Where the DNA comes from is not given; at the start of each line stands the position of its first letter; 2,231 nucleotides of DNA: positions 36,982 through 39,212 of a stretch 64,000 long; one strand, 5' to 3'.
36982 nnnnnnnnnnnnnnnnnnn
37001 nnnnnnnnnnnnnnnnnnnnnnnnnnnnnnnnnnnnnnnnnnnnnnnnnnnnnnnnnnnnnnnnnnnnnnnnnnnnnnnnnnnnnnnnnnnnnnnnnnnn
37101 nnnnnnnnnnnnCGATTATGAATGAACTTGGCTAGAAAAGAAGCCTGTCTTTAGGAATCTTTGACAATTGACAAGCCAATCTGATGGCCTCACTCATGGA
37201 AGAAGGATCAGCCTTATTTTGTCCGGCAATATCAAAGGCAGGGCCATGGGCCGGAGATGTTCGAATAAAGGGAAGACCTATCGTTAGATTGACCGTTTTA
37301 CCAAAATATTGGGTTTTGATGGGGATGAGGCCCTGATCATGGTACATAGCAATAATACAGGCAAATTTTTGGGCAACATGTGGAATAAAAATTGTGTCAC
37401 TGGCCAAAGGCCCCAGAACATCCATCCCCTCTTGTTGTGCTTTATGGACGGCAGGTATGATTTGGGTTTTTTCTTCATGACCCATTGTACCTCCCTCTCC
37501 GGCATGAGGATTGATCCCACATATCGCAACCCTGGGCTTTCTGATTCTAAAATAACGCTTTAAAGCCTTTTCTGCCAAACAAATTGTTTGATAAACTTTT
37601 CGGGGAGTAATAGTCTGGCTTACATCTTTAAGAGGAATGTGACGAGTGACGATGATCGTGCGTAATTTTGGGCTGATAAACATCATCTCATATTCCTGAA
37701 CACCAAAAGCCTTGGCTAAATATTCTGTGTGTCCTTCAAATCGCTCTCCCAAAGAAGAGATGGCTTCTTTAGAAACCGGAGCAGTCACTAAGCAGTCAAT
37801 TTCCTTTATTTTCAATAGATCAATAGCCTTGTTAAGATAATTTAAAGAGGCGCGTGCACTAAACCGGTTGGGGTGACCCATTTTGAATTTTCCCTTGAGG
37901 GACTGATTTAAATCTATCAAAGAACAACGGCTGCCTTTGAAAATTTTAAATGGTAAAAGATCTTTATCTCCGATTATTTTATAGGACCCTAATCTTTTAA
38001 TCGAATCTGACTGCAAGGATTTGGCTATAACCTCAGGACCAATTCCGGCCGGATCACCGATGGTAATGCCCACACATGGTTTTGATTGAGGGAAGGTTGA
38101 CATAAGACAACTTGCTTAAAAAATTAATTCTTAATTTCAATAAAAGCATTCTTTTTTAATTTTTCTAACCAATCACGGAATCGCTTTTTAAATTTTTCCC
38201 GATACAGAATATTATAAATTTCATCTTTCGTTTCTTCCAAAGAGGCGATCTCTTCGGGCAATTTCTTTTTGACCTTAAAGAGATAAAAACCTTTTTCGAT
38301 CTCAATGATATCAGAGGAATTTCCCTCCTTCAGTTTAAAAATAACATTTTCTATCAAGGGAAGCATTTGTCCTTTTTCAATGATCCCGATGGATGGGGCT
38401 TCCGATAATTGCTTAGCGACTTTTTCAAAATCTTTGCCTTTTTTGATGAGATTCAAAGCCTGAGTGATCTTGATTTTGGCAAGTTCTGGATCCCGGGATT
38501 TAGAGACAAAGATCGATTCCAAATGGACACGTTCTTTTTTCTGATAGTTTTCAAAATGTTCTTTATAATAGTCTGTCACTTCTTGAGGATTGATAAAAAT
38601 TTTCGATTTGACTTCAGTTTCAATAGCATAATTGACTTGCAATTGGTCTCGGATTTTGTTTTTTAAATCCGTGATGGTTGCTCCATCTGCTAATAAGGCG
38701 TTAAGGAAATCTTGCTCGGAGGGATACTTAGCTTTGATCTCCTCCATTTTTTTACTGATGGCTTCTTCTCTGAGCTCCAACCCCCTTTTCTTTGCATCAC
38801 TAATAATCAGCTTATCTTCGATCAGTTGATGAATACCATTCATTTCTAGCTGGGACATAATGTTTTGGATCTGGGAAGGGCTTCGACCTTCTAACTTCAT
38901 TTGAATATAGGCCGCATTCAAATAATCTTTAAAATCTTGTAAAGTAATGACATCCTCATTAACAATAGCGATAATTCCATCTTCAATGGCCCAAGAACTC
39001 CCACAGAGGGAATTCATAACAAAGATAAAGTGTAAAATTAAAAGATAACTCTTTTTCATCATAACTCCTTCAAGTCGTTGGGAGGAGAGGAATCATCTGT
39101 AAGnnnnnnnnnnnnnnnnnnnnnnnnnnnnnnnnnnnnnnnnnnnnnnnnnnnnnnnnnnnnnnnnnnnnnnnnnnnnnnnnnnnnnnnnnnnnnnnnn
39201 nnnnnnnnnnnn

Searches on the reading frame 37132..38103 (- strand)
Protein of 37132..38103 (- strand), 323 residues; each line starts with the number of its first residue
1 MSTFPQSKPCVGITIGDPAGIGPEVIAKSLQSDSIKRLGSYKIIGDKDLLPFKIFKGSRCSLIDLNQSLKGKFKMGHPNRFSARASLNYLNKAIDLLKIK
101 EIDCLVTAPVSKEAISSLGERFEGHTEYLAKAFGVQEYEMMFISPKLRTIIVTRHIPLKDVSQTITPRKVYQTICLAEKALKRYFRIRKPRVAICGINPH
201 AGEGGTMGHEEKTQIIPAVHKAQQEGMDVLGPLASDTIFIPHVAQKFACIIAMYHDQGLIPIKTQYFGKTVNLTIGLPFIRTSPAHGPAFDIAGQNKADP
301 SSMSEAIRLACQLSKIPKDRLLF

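Call 73: search_protein_families(library=pfam, proteins=[window:37132-38103:-], max_evalue=0.00001)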
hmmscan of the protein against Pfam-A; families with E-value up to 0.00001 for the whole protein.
window:37132-38103:- (323 aa): 1 family
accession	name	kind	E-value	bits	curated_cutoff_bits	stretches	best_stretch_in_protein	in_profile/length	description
PF04166.17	PdxA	-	7.5e-101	337.7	27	1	61-310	43-286/286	Pyridoxal phosphate biosynthetic protein PdxA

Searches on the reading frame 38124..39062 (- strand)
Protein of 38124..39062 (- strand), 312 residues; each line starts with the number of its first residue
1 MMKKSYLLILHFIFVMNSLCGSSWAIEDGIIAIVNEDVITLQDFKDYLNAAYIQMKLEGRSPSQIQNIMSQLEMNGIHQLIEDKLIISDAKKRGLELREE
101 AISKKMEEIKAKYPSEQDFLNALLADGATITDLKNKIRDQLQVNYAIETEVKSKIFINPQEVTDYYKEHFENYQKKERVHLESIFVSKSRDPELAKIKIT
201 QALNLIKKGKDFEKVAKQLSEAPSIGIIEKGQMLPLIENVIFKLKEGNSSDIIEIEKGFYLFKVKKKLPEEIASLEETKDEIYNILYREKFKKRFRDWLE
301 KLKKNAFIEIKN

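Call 73: search_protein_families(library=pfam, proteins=[window:38124-39062:-], max_evalue=0.00001)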
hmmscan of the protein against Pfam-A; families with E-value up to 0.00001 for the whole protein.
window:38124-39062:- (312 aa): 6 families
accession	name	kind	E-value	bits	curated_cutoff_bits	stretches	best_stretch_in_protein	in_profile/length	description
PF13145.12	Rotamase_2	-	1.3e-14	55.5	27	1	158-280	2-121/121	PPIC-type PPIASE domain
PF00639.27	Rotamase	-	5.7e-11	43.7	21.7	1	188-265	11-96/97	PPIC-type PPIASE domain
PF13616.12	Rotamase_3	-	6e-10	40.1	22.5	1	172-267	9-115/116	PPIC-type PPIASE domain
PF13624.11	SurA_N_3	-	1e-09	38.9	27.2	1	7-144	20-159/162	SurA-like N-terminal domain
PF09312.16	SurA_N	-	1.2e-09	38.8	30.8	1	28-143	2-114/118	SurA N-terminal domain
PF13623.11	SurA_N_2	-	1.2e-08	35.4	28.5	1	9-110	18-123/145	SurA-like N-terminal domain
